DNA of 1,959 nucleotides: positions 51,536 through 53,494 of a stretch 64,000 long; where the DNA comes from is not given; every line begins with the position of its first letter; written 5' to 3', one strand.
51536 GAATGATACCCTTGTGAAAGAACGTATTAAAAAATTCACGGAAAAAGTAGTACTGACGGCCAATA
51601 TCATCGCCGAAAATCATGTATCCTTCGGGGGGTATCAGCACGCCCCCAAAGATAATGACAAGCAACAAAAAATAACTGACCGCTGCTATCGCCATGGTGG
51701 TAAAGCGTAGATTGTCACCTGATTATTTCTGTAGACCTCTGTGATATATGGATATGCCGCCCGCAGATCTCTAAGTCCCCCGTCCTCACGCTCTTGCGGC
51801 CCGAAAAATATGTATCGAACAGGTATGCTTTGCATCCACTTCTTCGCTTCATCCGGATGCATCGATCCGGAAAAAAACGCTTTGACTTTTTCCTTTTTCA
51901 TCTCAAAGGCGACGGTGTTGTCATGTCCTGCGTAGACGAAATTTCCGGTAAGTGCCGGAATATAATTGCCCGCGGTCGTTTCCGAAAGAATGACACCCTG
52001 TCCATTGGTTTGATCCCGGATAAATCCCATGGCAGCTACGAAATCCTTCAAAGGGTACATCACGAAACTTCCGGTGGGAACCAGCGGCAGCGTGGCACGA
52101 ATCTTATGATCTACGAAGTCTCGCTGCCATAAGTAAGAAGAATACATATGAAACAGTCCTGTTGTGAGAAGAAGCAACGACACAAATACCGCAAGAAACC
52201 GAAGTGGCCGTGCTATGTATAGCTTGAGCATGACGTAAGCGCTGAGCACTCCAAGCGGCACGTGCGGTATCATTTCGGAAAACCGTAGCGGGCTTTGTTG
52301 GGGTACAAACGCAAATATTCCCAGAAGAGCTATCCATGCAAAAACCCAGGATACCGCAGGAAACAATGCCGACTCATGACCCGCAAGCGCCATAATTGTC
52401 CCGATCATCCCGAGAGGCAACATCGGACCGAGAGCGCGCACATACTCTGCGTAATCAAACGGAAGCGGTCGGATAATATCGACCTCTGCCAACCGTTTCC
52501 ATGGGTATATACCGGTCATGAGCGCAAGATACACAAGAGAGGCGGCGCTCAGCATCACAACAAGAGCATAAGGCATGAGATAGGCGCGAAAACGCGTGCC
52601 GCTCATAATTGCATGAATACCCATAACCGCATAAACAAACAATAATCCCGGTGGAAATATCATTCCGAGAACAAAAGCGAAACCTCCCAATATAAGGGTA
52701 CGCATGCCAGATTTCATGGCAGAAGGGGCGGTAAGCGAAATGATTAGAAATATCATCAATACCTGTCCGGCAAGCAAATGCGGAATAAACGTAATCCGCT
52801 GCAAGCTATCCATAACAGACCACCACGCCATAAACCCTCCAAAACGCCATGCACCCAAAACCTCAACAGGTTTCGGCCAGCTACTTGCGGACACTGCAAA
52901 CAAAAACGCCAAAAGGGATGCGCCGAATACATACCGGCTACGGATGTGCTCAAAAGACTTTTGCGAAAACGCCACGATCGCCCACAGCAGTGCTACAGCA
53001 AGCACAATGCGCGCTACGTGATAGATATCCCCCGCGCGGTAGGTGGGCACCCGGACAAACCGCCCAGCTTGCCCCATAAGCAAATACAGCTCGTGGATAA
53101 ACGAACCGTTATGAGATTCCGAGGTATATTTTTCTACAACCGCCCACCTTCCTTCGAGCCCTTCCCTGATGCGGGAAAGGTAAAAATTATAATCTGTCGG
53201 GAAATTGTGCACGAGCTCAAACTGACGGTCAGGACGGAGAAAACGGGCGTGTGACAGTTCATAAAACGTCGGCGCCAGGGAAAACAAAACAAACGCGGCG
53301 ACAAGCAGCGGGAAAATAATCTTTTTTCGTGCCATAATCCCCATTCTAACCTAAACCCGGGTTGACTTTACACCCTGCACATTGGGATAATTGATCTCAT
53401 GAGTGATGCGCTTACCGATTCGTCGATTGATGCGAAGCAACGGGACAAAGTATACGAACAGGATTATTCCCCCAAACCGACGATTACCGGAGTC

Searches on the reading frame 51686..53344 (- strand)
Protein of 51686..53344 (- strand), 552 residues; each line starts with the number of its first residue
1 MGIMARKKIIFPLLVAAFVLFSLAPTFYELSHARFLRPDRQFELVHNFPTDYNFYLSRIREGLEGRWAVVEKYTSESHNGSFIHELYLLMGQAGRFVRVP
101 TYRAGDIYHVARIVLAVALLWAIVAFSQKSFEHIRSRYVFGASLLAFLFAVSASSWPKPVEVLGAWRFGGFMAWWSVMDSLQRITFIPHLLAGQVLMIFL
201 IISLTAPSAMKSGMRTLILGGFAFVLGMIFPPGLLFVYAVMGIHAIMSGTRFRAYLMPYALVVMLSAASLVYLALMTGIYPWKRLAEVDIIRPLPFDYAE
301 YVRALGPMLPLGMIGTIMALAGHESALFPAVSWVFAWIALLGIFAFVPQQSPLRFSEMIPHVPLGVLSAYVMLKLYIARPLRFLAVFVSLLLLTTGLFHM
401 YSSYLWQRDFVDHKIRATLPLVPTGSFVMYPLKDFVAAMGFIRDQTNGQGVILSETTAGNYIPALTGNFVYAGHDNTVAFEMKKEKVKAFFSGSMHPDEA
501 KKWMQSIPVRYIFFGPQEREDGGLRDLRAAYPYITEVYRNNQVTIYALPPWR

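Call 13: search_protein_families(library=pfam, proteins=[window:51686-53344:-], max_evalue=0.01)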
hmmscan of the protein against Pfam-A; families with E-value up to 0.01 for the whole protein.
window:51686-53344:- (552 aa): 0 families

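Call 40: search_protein_families(library=ncbifam, proteins=[window:51686-53344:-], max_evalue=0.001)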
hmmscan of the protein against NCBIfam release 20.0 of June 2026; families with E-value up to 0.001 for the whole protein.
window:51686-53344:- (552 aa): 0 families
